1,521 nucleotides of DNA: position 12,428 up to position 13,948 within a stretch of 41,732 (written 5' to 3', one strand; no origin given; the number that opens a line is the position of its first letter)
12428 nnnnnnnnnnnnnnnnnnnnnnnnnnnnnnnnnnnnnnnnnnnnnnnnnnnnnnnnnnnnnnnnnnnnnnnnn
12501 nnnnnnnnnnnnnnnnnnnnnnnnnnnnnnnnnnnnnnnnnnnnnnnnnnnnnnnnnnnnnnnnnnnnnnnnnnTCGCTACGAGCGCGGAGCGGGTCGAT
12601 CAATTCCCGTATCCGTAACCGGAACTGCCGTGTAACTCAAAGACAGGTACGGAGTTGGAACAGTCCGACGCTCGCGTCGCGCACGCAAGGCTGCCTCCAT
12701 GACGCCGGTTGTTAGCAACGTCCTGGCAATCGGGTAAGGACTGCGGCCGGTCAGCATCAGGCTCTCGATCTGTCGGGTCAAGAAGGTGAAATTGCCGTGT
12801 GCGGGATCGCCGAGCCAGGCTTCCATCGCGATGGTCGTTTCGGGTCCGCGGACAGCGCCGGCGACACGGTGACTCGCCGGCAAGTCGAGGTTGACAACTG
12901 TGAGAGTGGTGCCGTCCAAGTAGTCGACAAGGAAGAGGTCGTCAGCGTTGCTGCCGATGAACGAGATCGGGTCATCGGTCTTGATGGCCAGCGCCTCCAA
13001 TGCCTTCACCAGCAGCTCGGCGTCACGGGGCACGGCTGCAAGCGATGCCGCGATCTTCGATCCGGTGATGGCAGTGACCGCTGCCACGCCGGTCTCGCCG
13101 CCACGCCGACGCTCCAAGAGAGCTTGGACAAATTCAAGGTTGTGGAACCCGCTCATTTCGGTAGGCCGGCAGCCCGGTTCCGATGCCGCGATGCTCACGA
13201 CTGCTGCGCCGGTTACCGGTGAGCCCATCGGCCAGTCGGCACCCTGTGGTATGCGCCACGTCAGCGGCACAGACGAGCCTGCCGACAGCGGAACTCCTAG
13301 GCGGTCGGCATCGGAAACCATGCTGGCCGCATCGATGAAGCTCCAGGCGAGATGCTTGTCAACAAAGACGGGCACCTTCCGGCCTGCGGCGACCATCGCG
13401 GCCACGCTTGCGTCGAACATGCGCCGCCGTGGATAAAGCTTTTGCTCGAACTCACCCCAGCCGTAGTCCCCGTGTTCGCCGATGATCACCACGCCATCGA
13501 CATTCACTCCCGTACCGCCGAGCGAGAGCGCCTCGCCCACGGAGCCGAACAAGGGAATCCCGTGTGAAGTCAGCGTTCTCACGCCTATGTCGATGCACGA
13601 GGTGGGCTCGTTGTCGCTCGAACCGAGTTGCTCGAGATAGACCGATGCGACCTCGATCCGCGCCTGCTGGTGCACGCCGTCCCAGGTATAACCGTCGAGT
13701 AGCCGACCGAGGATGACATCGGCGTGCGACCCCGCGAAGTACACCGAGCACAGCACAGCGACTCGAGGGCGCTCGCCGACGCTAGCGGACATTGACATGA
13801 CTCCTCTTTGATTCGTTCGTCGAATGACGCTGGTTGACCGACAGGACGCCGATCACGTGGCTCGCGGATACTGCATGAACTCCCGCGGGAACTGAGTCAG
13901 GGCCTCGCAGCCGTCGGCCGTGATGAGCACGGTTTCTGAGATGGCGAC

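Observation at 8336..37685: ~29 kb hydrolase / PLP-enzyme / sugar-acid catabolic island that fits no pathway I can name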

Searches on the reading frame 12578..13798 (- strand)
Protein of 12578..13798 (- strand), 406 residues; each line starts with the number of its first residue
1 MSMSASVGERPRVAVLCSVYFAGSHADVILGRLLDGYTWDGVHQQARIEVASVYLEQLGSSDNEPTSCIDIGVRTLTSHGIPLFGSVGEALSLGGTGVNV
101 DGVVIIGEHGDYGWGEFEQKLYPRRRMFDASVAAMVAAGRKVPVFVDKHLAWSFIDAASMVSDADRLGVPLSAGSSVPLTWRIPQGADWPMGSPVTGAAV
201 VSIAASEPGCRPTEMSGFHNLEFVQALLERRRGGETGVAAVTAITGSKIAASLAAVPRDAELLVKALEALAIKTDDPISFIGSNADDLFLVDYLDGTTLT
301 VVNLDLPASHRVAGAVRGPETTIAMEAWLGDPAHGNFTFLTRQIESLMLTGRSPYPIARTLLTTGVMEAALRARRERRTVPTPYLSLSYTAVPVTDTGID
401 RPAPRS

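Call 5: search_protein_families(library=pfam, proteins=[window:12578-13798:-])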
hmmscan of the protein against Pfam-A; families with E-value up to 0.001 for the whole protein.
window:12578-13798:- (406 aa): 0 families

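Call 9: search_protein_families(library=ncbifam, max_evalue=0.00001, proteins=[window:12578-13798:-])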
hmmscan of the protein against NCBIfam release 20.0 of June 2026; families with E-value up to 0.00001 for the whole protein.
window:12578-13798:- (406 aa): 0 families

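Call 21: search_solved_structures(query=window:12578-13798:-, max_evalue=1)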
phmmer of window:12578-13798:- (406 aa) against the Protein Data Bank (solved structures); distinct sequences matched with E-value up to 1: 0.

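Call 42: find_homologous_proteins(query=window:12578-13798:-)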
Query window:12578-13798:- (406 aa): 2114 proteins with E <= 0.001 among 8000 candidates; the best 120 are listed.
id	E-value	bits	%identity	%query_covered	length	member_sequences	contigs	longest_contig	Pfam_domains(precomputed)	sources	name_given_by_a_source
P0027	2.4e-264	895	100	100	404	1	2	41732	-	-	-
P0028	5.5e-229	778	85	100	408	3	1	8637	-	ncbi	ncbi:MAG TPA: hypothetical protein VIJ11_10230 [Galbitalea sp.]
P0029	9.6e-211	718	79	98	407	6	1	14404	-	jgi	jgi:hypothetical protein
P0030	1.3e-202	691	76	100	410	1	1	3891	-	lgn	-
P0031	1.3e-202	691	76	100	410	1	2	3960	-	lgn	-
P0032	5.5e-201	686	78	97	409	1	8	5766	-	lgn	-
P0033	1.4e-197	675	74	99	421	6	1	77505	-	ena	-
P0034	2.2e-197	674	75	98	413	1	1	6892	-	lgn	-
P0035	1.8e-196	671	75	97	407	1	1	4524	-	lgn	-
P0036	3.3e-193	660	73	99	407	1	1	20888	-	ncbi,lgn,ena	-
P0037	4.8e-191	653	72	99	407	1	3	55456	-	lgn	-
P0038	4.1e-190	650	74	97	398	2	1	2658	-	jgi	jgi:hypothetical protein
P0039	8.3e-188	643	74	96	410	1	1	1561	-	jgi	jgi:hypothetical protein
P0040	1.6e-182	625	71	98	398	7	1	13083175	-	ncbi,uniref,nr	ncbi:hypothetical protein KZZ52_44260 [Dactylosporangium sp. AC04546]|uniref:hypothetical protein n=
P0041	1.1e-180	619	68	99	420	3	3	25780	-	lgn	-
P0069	2.5e-106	374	51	98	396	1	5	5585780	-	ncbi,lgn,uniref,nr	ncbi:hypothetical protein [Jiangella gansuensis]|uniref:hypothetical protein n=1 Tax=Jiangella gansu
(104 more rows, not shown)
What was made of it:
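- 12578..13798 (-): 'G5': divergent Gfo/Idh/MocA-fold protein with no Pfam family (set B). More than 2100 homologues exist (call 42).
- Tried and rejected: The nearest named protein is 85% identical and comes from a Galbitalea sp. MAG (call 42).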

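Call 43: find_encoding_contigs(protein=P0040, flank=10000, max_places=1)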
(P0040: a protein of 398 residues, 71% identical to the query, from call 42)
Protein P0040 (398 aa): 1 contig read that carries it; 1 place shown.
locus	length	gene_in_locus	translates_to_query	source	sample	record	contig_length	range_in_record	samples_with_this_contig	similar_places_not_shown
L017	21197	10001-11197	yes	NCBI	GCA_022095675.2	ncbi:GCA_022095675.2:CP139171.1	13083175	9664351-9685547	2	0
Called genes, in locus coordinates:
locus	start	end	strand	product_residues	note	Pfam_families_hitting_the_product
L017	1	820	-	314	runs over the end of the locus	PF01408:GFO_IDH_MocA, PF22725:GFO_IDH_MocA_C3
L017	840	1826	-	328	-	PF14486:DUF4432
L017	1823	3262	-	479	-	PF01979:Amidohydro_1, PF07969:Amidohydro_3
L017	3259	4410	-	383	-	PF00266:Aminotran_5, PF01041:DegT_DnrJ_EryC1 (faint), PF01053:Cys_Met_Meta_PP (weak)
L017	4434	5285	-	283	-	PF00528:BPD_transp_1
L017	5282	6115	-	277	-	PF00528:BPD_transp_1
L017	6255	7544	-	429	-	PF01547:SBP_bac_1, PF13416:SBP_bac_8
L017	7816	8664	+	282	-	PF02633:Creatininase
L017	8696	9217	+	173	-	PF07336:ABATE, PF11706:zf-CGNR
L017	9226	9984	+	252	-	-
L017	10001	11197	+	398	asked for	-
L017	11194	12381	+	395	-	-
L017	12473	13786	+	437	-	PF00083:Sugar_tr, PF06609:TRI12 (faint), PF07690:MFS_1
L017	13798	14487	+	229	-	PF00106:adh_short, PF01370:Epimerase, PF13561:adh_short_C2, PF08659:KR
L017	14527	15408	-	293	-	PF00480:ROK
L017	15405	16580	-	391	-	PF02653:BPD_transp_2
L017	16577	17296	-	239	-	PF00005:ABC_tran, PF02463:SMC_N (faint), PF13304:AAA_21 (faint)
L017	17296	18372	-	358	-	PF00532:Peripla_BP_1, PF13407:Peripla_BP_4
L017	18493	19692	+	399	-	PF00480:ROK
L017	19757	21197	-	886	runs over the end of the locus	PF22666:Glyco_hydro_2_N2, PF00703:Glyco_hydro_2, PF17786:Mannosidase_ig (weak), PF18368:Ig_GlcNase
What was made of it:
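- Set B exists without set A nearby in Dactylosporangium (call 43).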

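Call 44: find_encoding_contigs(protein=P0033, flank=10000, max_places=1)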
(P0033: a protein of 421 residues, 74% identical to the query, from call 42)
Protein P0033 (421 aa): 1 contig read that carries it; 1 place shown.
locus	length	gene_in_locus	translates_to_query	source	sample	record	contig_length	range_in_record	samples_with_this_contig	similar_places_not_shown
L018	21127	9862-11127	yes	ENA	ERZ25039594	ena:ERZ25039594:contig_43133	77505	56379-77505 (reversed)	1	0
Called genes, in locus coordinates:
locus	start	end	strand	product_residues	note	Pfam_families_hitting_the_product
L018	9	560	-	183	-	-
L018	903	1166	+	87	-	-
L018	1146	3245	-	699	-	PF02449:Glyco_hydro_42, PF08532:Glyco_hydro_42M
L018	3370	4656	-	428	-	PF00356:LacI, PF00532:Peripla_BP_1, PF13407:Peripla_BP_4, PF13377:Peripla_BP_3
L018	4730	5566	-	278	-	PF04909:Amidohydro_2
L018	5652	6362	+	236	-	PF00106:adh_short, PF08659:KR, PF13561:adh_short_C2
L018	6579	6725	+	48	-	-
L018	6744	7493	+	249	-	PF00106:adh_short, PF08659:KR, PF01370:Epimerase (weak), PF13561:adh_short_C2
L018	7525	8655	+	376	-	PF02746:MR_MLE_N, PF13378:MR_MLE_C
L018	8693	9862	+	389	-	PF01321:Creatinase_N, PF00557:Peptidase_M24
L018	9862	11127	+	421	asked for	-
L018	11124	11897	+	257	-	PF02633:Creatininase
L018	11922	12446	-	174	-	PF00528:BPD_transp_1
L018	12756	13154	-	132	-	-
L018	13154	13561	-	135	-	-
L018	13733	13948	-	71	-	-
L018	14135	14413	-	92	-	-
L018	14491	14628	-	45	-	-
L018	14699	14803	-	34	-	-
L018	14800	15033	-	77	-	-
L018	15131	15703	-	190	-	-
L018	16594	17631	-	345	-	PF02779:Transket_pyr, PF02780:Transketolase_C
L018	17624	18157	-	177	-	PF00676:E1_dh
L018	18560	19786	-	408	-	PF01546:Peptidase_M20, PF07687:M20_dimer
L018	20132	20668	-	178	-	PF01261:AP_endonuc_2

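Call 52: find_encoding_contigs(protein=P0069, flank=10000, max_places=1)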
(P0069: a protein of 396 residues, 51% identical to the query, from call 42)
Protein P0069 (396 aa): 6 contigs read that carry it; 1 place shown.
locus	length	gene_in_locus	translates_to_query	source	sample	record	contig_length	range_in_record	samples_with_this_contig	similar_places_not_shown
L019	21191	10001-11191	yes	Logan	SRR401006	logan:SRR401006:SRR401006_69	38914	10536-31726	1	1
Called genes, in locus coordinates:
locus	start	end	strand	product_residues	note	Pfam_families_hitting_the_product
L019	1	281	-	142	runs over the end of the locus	-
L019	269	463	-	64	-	-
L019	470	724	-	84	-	-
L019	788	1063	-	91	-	-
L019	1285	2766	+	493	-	PF00682:HMGL-like, PF02436:PYC_OADA, PF00364:Biotin_lipoyl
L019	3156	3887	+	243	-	PF00106:adh_short, PF01370:Epimerase (weak), PF08659:KR, PF13561:adh_short_C2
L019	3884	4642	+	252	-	PF09339:HTH_IclR, PF01614:IclR_C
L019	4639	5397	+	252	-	PF00106:adh_short, PF08659:KR, PF13561:adh_short_C2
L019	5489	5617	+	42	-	-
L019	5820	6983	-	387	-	PF04389:Peptidase_M28 (faint), PF01546:Peptidase_M20, PF07687:M20_dimer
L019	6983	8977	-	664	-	PF04909:Amidohydro_2, PF00266:Aminotran_5, PF01053:Cys_Met_Meta_PP (weak), PF01041:DegT_DnrJ_EryC1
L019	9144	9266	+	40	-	-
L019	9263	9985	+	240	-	PF01073:3Beta_HSD, PF01370:Epimerase, PF02254:TrkA_N (faint), PF04321:RmlD_sub_bind, PF05368:NmrA (weak), PF13460:NAD_binding_10, PF16363:GDP_Man_Dehyd (faint)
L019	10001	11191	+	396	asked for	-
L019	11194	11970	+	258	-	PF02633:Creatininase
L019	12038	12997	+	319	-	PF01408:GFO_IDH_MocA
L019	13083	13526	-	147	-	-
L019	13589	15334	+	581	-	PF27114:Phage_tail_beta (weak)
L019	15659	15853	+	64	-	-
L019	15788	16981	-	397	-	PF03841:SelA (faint), PF00266:Aminotran_5 (weak)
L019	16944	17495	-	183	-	PF07336:ABATE, PF11706:zf-CGNR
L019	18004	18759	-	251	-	-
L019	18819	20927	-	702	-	PF01120:Alpha_L_fucos, PF02638:GHL10 (weak), PF14871:GHL6, PF06283:ThuA (faint), PF08532:Glyco_hydro_42M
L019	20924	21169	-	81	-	-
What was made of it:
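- Jiangella has an Amidohydro_2-Aminotran_5 fusion (call 52).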

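Call 57: predict_structure(alignment_id=A2)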
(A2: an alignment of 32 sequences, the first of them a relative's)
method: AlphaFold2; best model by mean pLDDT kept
length: 404 residues; sequences in the alignment: 32
mean_pLDDT: 88.2   pTM: 0.89
mean pLDDT of the five models: 88.2, 87.2, 86.3, 85.7, 85.3
residues with pLDDT >= 90: 247; 70-90: 120; 50-70: 27; < 50: 10
segments of 3 or more residues with pLDDT < 50: 1-5, 181-184
pLDDT, mean of each block of 10 residues (from residue 1): 67 95 93 90 96 87 74 97 97 97 90 88 97 98 92 96 97 69 63 93 79 86 88 95 89 80 92 92 93 95 88 91 82 86 93 91 94 95 91 59 58
secondary structure, 60 per line:
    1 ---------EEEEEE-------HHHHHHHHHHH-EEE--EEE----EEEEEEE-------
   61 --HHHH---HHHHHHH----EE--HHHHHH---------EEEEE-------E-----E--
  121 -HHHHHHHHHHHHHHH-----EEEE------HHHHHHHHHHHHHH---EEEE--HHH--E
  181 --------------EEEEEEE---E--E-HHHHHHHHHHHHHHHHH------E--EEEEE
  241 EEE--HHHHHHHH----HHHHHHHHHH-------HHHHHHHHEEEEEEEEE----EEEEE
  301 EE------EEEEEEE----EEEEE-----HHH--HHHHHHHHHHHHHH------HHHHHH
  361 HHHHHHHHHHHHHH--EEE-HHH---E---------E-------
elements in order: E10-15 H23-33 E35-37 E40-42 E47-53 H63-66 H70-76 H85-90 E100-104 H122-136 E142-145 H152-165 E169-172 E195-201 H210-226 E236-243 H246-253 H258-267 H275-282 E283-291 E296-302 E309-315 E320-324 H335-348 H355-374 E377-379
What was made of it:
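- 12578..13798 (-): AlphaFold pLDDT 88, pTM 0.89 (call 57).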

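Call 60: search_protein_families(library=pfam, proteins=[L017:9226-9984:+])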
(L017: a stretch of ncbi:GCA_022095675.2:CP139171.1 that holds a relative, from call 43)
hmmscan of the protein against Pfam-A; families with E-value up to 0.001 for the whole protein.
L017:9226-9984:+ (252 aa): 0 families

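Call 62: fold_search(model_id=the predicted structure, library=pdb)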
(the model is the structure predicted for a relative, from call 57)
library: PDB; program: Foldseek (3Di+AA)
matches with E <= 10: 1463; with E <= 0.001: 347
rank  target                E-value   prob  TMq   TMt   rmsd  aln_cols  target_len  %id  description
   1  6nor_A                1.6e-16  1.00  0.57  0.65   7.2       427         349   17  Crystal structure of GenD2 from gentamicin A biosynthesis in complex with NAD (released 2019-05-15)
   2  6nor_B                3.0e-16  1.00  0.58  0.67   6.4       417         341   17  Crystal structure of GenD2 from gentamicin A biosynthesis in complex with NAD (released 2019-05-15)
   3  6nor_C                4.9e-16  1.00  0.57  0.67   6.8       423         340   16  Crystal structure of GenD2 from gentamicin A biosynthesis in complex with NAD (released 2019-05-15)
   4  6nor_E                1.1e-15  1.00  0.57  0.67   6.6       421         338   17  Crystal structure of GenD2 from gentamicin A biosynthesis in complex with NAD (released 2019-05-15)
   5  6jw7_A                3.0e-14  1.00  0.56  0.65   6.7       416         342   14  The crystal structure of KanD2 in complex with NADH and 3"-deamino-3"-hydroxykanamycin A (released 2020-04-15)
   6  6jw6_A                4.0e-14  1.00  0.56  0.65   6.3       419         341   14  The crystal structure of KanD2 in complex with NAD (released 2020-04-15)
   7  5uhw_A                3.7e-13  1.00  0.55  0.63   6.8       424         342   16  Crystal Structure of an Oxidoreductase from Agrobacterium radiobacter in Complex with NAD+ and Magnesium (released 2017-01-25)
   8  3ezy_B                7.3e-13  1.00  0.55  0.66   6.5       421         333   12  Crystal structure of probable dehydrogenase TM_0414 from Thermotoga maritima (released 2009-01-13)
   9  1h6d_C                7.7e-13  1.00  0.52  0.54   8.5       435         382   12  Oxidized Precursor Form of Glucose-Fructose Oxidoreductase from Zymomonas mobilis complexed with glycerol (released 2001-11-28)
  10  1rye_D                8.2e-13  1.00  0.53  0.57   8.1       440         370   13  Crystal Structure of the Shifted Form of the Glucose-Fructose Oxidoreductase from Zymomonas mobilis (released 2005-02-15)
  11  8w9s_C                1.1e-12  1.00  0.55  0.67   6.6       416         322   16  NAD-dependent dehydrogenase (released 2025-03-12)
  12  3ezy_D                1.1e-12  1.00  0.54  0.65   6.5       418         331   13  Crystal structure of probable dehydrogenase TM_0414 from Thermotoga maritima (released 2009-01-13)
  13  1h6d_A                1.1e-12  1.00  0.52  0.55   7.8       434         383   12  Oxidized Precursor Form of Glucose-Fructose Oxidoreductase from Zymomonas mobilis complexed with glycerol (released 2001-11-28)
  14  8w9s_A                1.3e-12  1.00  0.54  0.67   6.6       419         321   16  NAD-dependent dehydrogenase (released 2025-03-12)
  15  1evj_A                1.5e-12  1.00  0.53  0.61   9.0       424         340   13  CRYSTAL STRUCTURE OF GLUCOSE-FRUCTOSE OXIDOREDUCTASE (GFOR) DELTA1-22 S64D (released 2000-12-04)
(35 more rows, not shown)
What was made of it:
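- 12578..13798 (-): Foldseek finds GenD2, KanD2, GFOR and inositol dehydrogenases at E down to 1.6e-16 (call 62).
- Checked: 12578-13798- has a Gfo/Idh/MocA fold (calls 57, 62).
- G5's best fold matches are the aminoglycoside-pathway dehydrogenases GenD2 and KanD2 (call 62).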
